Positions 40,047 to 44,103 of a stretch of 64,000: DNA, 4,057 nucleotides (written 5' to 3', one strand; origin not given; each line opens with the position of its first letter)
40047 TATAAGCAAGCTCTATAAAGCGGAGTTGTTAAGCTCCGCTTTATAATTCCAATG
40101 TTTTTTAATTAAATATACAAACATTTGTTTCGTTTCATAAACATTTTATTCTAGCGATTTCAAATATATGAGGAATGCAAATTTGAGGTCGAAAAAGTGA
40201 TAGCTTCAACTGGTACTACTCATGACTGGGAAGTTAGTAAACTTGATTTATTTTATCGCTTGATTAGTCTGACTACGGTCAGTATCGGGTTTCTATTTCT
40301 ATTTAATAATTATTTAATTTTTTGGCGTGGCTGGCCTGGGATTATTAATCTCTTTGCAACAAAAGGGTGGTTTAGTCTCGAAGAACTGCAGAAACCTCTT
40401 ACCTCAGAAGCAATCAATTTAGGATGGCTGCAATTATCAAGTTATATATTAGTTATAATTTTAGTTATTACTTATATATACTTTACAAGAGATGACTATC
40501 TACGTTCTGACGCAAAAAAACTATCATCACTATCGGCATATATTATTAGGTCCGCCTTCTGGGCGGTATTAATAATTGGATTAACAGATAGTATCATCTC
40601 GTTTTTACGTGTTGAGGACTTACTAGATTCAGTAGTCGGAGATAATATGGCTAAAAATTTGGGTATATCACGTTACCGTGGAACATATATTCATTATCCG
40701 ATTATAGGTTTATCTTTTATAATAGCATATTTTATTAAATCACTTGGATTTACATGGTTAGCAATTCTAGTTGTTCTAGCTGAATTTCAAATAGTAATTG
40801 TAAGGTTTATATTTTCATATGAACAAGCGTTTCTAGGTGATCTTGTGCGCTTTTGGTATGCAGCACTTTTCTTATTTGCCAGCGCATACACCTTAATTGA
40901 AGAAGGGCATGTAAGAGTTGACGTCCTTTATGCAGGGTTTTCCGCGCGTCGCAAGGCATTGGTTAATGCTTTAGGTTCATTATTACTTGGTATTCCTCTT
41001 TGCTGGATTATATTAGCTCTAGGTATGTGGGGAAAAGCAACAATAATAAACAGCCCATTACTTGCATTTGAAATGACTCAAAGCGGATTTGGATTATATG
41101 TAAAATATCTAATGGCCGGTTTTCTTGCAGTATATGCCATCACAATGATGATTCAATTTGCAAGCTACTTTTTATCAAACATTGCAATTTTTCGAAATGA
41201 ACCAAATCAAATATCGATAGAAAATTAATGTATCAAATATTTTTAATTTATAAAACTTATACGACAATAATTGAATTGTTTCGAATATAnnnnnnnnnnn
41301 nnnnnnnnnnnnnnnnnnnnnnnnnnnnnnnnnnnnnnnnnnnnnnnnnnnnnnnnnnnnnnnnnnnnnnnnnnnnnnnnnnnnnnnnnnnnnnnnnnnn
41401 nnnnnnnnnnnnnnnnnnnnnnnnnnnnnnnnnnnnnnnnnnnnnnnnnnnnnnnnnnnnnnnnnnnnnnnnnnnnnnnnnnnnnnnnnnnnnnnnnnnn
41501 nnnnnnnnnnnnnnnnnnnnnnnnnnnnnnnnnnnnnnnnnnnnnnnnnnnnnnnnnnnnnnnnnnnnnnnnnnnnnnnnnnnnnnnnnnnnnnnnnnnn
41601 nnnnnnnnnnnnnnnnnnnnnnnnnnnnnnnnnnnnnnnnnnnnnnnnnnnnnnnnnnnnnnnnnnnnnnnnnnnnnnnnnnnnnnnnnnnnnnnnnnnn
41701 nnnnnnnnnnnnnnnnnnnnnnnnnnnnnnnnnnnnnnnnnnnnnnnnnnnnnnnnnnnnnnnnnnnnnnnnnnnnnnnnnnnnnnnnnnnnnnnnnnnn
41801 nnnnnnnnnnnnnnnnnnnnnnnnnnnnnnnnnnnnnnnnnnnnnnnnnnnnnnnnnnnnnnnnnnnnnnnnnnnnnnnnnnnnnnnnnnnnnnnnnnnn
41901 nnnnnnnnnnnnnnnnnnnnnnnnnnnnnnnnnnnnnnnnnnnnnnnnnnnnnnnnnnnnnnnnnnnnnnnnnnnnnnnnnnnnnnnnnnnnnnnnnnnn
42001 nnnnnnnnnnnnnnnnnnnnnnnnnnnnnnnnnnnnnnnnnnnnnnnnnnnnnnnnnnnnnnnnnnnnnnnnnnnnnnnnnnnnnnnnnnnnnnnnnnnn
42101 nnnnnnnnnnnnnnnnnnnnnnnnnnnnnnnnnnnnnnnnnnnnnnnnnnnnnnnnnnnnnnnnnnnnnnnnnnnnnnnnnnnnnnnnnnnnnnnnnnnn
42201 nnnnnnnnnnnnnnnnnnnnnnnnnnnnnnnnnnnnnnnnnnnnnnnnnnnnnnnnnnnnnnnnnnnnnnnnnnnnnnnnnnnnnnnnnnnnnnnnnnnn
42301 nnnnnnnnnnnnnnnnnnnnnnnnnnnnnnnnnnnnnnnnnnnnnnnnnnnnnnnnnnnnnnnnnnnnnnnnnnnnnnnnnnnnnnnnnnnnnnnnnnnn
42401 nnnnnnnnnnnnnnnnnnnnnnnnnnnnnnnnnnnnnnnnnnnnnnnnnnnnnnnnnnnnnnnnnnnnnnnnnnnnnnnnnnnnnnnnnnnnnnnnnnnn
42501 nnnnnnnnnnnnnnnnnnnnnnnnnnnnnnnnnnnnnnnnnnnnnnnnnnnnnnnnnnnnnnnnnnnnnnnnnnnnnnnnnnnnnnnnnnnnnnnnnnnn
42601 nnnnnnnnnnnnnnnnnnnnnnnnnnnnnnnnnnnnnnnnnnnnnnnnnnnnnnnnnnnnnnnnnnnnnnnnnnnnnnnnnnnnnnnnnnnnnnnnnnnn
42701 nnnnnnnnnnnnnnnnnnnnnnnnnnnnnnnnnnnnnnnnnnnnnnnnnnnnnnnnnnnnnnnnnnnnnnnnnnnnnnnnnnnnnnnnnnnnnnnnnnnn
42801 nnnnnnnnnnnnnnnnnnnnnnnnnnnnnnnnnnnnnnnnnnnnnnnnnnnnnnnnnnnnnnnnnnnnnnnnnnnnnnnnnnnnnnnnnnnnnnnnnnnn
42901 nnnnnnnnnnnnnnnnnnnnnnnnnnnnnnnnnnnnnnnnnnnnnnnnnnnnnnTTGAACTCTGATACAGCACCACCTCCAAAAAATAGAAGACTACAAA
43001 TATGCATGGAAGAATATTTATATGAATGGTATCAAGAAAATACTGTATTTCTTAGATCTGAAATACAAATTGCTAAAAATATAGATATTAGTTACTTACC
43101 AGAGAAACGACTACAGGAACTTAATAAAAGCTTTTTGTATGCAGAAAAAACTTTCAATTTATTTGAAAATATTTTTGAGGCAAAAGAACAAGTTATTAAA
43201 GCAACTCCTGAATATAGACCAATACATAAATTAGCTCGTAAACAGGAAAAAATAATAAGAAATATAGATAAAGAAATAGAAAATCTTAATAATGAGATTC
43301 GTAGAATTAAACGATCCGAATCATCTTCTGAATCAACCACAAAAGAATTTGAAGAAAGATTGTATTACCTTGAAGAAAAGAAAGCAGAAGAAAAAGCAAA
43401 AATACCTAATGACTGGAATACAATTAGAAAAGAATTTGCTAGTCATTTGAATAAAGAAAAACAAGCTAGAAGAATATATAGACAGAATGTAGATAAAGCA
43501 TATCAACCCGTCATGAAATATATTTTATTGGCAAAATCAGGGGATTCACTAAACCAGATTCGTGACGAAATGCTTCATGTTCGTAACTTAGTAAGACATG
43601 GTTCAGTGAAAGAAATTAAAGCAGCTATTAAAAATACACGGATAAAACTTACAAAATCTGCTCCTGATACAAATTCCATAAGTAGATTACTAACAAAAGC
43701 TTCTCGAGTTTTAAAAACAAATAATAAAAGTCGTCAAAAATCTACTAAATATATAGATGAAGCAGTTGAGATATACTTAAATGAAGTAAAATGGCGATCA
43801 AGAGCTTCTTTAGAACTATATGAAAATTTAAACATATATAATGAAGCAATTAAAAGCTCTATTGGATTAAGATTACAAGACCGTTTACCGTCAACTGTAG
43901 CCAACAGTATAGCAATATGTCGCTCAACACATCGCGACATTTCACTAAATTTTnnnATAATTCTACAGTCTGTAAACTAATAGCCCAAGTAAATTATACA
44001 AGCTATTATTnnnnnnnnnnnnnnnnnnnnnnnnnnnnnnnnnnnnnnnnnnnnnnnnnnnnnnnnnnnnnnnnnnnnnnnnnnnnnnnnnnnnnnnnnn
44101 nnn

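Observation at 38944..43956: TRAP transporter with oversized Q and M subunits; DctM carries a ~320-aa coiled-coil C-terminal domain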

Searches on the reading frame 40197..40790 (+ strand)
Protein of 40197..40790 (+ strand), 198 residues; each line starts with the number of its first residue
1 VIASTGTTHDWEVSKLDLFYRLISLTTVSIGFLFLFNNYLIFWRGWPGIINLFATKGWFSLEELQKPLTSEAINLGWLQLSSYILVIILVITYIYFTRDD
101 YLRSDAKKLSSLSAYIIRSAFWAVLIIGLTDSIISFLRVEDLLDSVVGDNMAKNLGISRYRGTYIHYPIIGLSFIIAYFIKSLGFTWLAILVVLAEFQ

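Call 7: search_protein_families(library=pfam, proteins=[window:40197-40790:+], max_evalue=10)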
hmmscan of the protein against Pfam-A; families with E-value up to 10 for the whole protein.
window:40197-40790:+ (198 aa): 1 family
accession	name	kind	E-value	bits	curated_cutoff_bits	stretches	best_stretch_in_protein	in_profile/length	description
PF03988.17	DUF347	-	0.25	12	28.2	1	147-181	16-50/52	Repeat of Unknown Function (DUF347)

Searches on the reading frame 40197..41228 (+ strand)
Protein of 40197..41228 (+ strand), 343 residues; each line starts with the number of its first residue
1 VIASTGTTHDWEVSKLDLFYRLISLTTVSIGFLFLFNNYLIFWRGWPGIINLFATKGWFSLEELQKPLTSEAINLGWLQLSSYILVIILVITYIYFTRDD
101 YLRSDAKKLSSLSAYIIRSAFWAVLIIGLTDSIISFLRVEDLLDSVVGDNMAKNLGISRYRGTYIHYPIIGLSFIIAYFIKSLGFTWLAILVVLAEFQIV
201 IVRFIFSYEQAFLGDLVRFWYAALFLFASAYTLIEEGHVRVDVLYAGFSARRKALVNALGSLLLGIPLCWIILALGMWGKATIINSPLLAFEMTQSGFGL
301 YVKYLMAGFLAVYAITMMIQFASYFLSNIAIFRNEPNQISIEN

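Call 3: search_protein_families(library=pfam, proteins=[window:40197-41228:+], max_evalue=0.01)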
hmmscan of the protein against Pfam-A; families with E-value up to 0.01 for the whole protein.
window:40197-41228:+ (343 aa): 1 family
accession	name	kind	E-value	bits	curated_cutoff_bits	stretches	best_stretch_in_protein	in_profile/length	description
PF04290.18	DctQ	-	8.1e-08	32.7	28.3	1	199-322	8-123/132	Tripartite ATP-independent periplasmic transporters, DctQ component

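Call 4: search_protein_families(library=ncbifam, proteins=[window:40197-41228:+], max_evalue=0.01)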
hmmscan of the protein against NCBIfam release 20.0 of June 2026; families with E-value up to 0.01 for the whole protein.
window:40197-41228:+ (343 aa): 0 families

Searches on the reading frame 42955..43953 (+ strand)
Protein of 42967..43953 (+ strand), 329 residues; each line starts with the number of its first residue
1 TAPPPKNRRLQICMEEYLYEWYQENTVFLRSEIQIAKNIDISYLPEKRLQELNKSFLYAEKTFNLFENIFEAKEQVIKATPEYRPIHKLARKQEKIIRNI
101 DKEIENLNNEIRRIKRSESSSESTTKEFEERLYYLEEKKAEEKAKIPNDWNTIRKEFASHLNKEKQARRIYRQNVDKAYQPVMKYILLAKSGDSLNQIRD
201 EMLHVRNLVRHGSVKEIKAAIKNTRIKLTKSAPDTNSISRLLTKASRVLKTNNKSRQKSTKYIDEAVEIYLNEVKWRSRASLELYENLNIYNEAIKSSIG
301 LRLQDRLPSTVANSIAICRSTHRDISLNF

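Call 6: find_homologous_proteins(query=window:42967-43953:+, max_evalue=0.001)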
Query window:42967-43953:+ (329 aa): 8 proteins with E <= 0.001 among 2221 candidates.
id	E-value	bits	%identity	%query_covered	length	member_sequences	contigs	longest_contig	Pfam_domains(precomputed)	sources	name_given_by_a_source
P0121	7.8e-102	359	98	53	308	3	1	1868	PF06808.19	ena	-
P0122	1.5e-85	305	47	100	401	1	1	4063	PF06808.19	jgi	jgi:hypothetical protein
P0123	9.2e-56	208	38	100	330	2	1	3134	-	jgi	-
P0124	1.2e-52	197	37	100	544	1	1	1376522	PF06808.19,PF03600.23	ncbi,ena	-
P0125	2.6e-52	196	37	100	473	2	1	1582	PF06808.19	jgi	-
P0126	6.6e-48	182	34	100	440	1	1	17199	PF06808.19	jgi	-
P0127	1.9e-45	174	33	100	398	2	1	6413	PF06808.19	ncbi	-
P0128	2.1e-44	170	31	100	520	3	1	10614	PF06808.19,PF03600.23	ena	-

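Call 7: search_protein_families(library=pfam, proteins=[window:42967-43953:+], max_evalue=10)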
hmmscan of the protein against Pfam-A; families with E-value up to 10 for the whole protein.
window:42967-43953:+ (329 aa): 9 families
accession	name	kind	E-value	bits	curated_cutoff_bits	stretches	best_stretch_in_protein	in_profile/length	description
PF20503.3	DUF6730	-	0.0046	18.3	27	2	126-181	16-72/82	Family of unknown function (DUF6730)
PF20878.2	REST_helical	-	0.033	14.9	27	1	91-126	22-57/65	Helical region in REST corepressor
PF24564.1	DUF7605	-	0.15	12.4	27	1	60-124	78-143/183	Domain of unknown function (DUF7605)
PF22281.1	DUF6959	-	0.34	11.6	27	1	192-229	32-69/88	Family of unknown function (DUF6959)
PF19065.6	P8_CR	-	0.41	11.1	26.9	1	151-223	21-91/124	Minor capsid protein P8 central region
PF06419.17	COG6_N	-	1.1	9.9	27.4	1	94-143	39-88/114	Conserved oligomeric complex COG6, N-terminal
PF08651.15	DASH_Duo1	-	1.5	9.1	25.4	1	213-251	8-46/74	DASH complex subunit Duo1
PF08702.15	Fib_alpha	-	2.2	8.9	29.9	2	95-154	28-87/143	Fibrinogen alpha/beta chain family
PF07889.17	DUF1664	-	2.9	8.4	34.6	1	90-138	75-123/124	Protein of unknown function (DUF1664)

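Call 8: search_solved_structures(query=window:42967-43953:+, max_evalue=10)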
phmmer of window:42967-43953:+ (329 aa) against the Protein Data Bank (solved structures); distinct sequences matched with E-value up to 10: 10.
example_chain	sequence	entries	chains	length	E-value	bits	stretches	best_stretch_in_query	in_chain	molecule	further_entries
9ugr_A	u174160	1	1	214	0.14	14.9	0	49-113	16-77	Syn-F4-Link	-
3gfk_B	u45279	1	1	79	0.25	14.1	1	159-230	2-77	DNA-directed RNA polymerase subunit alpha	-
3bja_A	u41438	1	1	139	0.38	13.5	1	67-166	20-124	Transcriptional regulator, MarR family, putative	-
2ruq_A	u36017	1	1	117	1.1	11.9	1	90-130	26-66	Peptidyl-prolyl cis-trans isomerase NIMA-interacting 1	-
2rur_A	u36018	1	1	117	1.2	11.9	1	90-130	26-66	Peptidyl-prolyl cis-trans isomerase NIMA-interacting 1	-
2rud_A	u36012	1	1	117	1.3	11.8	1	90-130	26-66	Peptidyl-prolyl cis-trans isomerase NIMA-interacting 1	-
1nmw_A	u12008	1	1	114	1.3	11.7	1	90-130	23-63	Peptidyl-prolyl cis-trans isomerase NIMA-interacting 1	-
2ruc_A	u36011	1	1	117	1.4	11.6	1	90-130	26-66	Peptidyl-prolyl cis-trans isomerase NIMA-interacting 1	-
5gph_A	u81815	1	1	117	1.4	11.6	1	90-130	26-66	Peptidyl-prolyl cis-trans isomerase NIMA-interacting 1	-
1vhn_A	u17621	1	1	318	2.4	10.9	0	108-178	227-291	putative flavin oxidoreductase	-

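Call 16: find_related_loci(query=A1, collection=genome_contigs, flank=6000)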
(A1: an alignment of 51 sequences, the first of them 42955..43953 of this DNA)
Query A1 (333 aa) in genome_contigs; peptide patterns used: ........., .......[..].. (x = any residue, [..] = any of these).
600 stretches matched a pattern (row limit reached: there are more); 55 encode a relative of the query (tblastn E <= 1e-3); 55 distinct loci.
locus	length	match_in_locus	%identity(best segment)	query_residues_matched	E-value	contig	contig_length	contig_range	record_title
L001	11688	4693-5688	36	1-333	2e-61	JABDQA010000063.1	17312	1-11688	MAG: Desulfofustis sp. isolate Site_B28 k127_1869822, whole genome shotgun sequence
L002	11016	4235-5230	35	1-333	1e-56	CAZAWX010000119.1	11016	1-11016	MAG TPA_asm: uncultured Ectothiorhodospiraceae bacterium isolate binchicken_co275_208 genome assembly, contig: NODE_9300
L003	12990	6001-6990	32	3-333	1e-55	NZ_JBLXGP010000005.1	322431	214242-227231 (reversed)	MAG: Roseibium sp. isolate ET04-20 T04maxbin_out.060RE.5K@5, whole genome shotgun sequence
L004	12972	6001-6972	34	1-333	4e-54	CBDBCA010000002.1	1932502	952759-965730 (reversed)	MAG: Alphaproteobacteria bacterium isolate 48c0c1bc-ee5b-4fda-b559-4fcb29a961b4 genome assembly, contig: contig_2, whole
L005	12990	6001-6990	33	3-333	2e-54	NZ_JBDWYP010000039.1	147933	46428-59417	MAG: Roseibium sp. isolate CI.26.F.C1_514_71 CI_26_F_C1_514_71_000000000039, whole genome shotgun sequence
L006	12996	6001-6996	32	1-333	4e-54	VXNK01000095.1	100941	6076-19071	MAG: Rhodospirillaceae bacterium isolate SB0661_bin_7 NODE_262_length_100941_cov_39.388012, whole genome shotgun sequenc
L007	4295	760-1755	32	1-333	9e-54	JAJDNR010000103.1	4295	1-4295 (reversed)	MAG: Desulfofustis sp. isolate ALSabin.142 k141_6192909, whole genome shotgun sequence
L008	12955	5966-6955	32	3-333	6e-52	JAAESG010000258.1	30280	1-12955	MAG: Gammaproteobacteria bacterium isolate Ust_6 UstG_CONTIG1708938, whole genome shotgun sequence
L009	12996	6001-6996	32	1-333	7e-52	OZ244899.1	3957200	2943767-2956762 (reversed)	MAG: Alphaproteobacteria bacterium isolate 24d3793c-6b50-40cf-b56c-2e6914e210b4 genome assembly, chromosome: 1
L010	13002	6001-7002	32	1-333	3e-51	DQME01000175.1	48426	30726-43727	MAG TPA_asm: Gammaproteobacteria bacterium isolate SZUA-1055 k95_482337, whole genome shotgun sequence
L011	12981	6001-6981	30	6-333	6e-49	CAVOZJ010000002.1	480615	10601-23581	MAG: uncultured Alphaproteobacteria bacterium isolate MFD09779.bin.2.74 genome assembly, contig: contig_16859, whole gen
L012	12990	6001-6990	34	1-333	1e-48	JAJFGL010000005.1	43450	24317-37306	MAG: Kiloniellaceae bacterium isolate OFTM267 OFTM267_4, whole genome shotgun sequence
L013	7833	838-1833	33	1-333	1e-48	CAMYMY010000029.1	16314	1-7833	MAG: uncultured Kiloniellales bacterium isolate FCS_M_Alpha_09 genome assembly, contig: scaffold_3122, whole genome shot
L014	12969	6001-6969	33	3-333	1e-47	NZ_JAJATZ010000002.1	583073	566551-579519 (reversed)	Loktanella gaetbuli strain TSTF-M6 2, whole genome shotgun sequence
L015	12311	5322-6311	31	1-333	7e-48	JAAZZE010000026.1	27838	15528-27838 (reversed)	MAG: Gammaproteobacteria bacterium isolate bin89s NODE_26_length_27838_cov_18.929957, whole genome shotgun sequence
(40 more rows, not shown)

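Call 25: predict_structure(alignment_id=A1)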
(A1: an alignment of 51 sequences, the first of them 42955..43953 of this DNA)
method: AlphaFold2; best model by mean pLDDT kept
length: 333 residues; sequences in the alignment: 51
mean_pLDDT: 94.1   pTM: 0.86
mean pLDDT of the five models: 94.1, 93.8, 92.4, 92.3, 92.0
residues with pLDDT >= 90: 294; 70-90: 23; 50-70: 14; < 50: 2
segments of 3 or more residues with pLDDT < 50: none
pLDDT, mean of each block of 10 residues (from residue 1): 65 92 95 98 98 98 98 97 96 97 98 94 84 97 98 96 97 98 98 97 97 95 98 97 98 96 98 98 98 98 96 90 67 59
secondary structure, 60 per line:
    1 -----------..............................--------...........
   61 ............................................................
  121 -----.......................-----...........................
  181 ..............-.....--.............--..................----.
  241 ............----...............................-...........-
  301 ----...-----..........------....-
elements in order: H12-41 H50-120 H126-148 H154-194 H196-200 H203-215 H218-235 H240-252 H257-287 H289-299 H313-322 H329-332

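Call 42: fold_search(model_id=the predicted structure, library=pdb)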
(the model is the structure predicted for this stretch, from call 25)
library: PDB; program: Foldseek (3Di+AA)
matches with E <= 10: 476; with E <= 0.001: 0
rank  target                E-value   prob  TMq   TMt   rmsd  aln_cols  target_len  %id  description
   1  4tql_A                1.4e-02  0.97  0.19  0.26  29.4       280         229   15  Computationally designed three helix bundle (released 2014-10-15)
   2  4tql_B                1.4e-02  0.82  0.15  0.21  23.9       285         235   15  Computationally designed three helix bundle (released 2014-10-15)
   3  8j07_3                8.4e-02  0.38  0.16  0.11  24.3       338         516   10  96nm repeat of human respiratory doublet microtubule and associated axonemal complexes (released 2023-07-26)
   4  7p5m_A                1.4e-01  0.10  0.11  0.10  35.6       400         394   10  Cryo-EM structure of human TTYH2 in lipid nanodiscs (released 2021-08-11)
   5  5xg2                  1.4e-01  0.28  0.14  0.18  30.1       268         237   14  Crystal structure of a coiled-coil segment (residues 345-468 and 694-814) of Pyrococcus yayanosii Smc (released 2017-06-07)
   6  7nmq                  1.6e-01  0.13  0.13  0.12  28.1       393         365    9  Bacillus cereus HblL1 toxin component (released 2021-04-07)
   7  7nyw_B                1.9e-01  0.23  0.17  0.08  39.3       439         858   12  Cryo-EM structure of the MukBEF-MatP-DNA head module (released 2021-07-07)
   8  6w08_A                2.1e-01  0.28  0.19  0.19  26.8       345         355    9  Crystal Structure of Motility Associated Killing Factor E from Vibrio cholerae (released 2020-03-11)
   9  6h2f_C                2.1e-01  0.18  0.16  0.16  31.2       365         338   11  Structure of the pre-pore AhlB of the tripartite alpha-pore forming toxin, AHL, from Aeromonas hydrophila. (released 2019-07-10)
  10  9mg8_A                2.2e-01  0.15  0.14  0.13  36.9       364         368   15  Crystal Structure of b-iTHR-110 (released 2025-12-17)
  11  7n6g_3R               2.5e-01  0.15  0.13  0.13  37.6       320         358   12  C1 of central pair (released 2022-05-18)
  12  8i21_B                2.6e-01  0.35  0.19  0.23  28.9       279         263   16  Cryo-EM structure of 6-subunit Smc5/6 arm region (released 2024-06-26)
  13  1qoy                  2.6e-01  0.20  0.18  0.19  25.5       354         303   12  E.coli Hemolysin E (HlyE, ClyA, SheA) (released 2000-01-23)
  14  7zeu_A                2.6e-01  0.15  0.16  0.14  35.2       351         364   13  Crystal structure of human Clusterin, crystal form II (released 2023-10-11)
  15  6h2f_G                2.7e-01  0.16  0.17  0.18  31.7       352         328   13  Structure of the pre-pore AhlB of the tripartite alpha-pore forming toxin, AHL, from Aeromonas hydrophila. (released 2019-07-10)
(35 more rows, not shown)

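Call 52: search_protein_representatives(alignment_id=A3)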
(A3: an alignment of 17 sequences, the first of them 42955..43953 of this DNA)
Query: 17 sequences, 332 profile positions. Proteins with E-value up to 0.001 (for the whole library): 732; up to 1e-10: 552; up to 1e-30: 267. The best 150 are listed.
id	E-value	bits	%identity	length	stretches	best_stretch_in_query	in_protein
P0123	4.1e-130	450.5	-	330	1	1-332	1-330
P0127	9.1e-119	413.2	-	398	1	1-332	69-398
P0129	9.0e-118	409.9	-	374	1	1-332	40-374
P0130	1.3e-116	406.2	-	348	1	1-332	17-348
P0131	1.6e-116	405.9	-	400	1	1-332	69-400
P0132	1.8e-112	392.5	-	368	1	1-332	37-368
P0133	2.8e-111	388.6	-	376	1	1-332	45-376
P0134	8.4e-110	383.7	-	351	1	1-332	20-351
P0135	1.3e-109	383.1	-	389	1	1-332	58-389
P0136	1.6e-109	382.8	-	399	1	1-332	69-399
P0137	3.3e-109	381.8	-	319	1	14-332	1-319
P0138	3.2e-107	375.2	-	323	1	11-332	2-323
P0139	7.4e-106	370.8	-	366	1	1-332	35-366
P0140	1.7e-104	366.3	-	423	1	1-332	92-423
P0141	2.7e-104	365.6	-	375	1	1-332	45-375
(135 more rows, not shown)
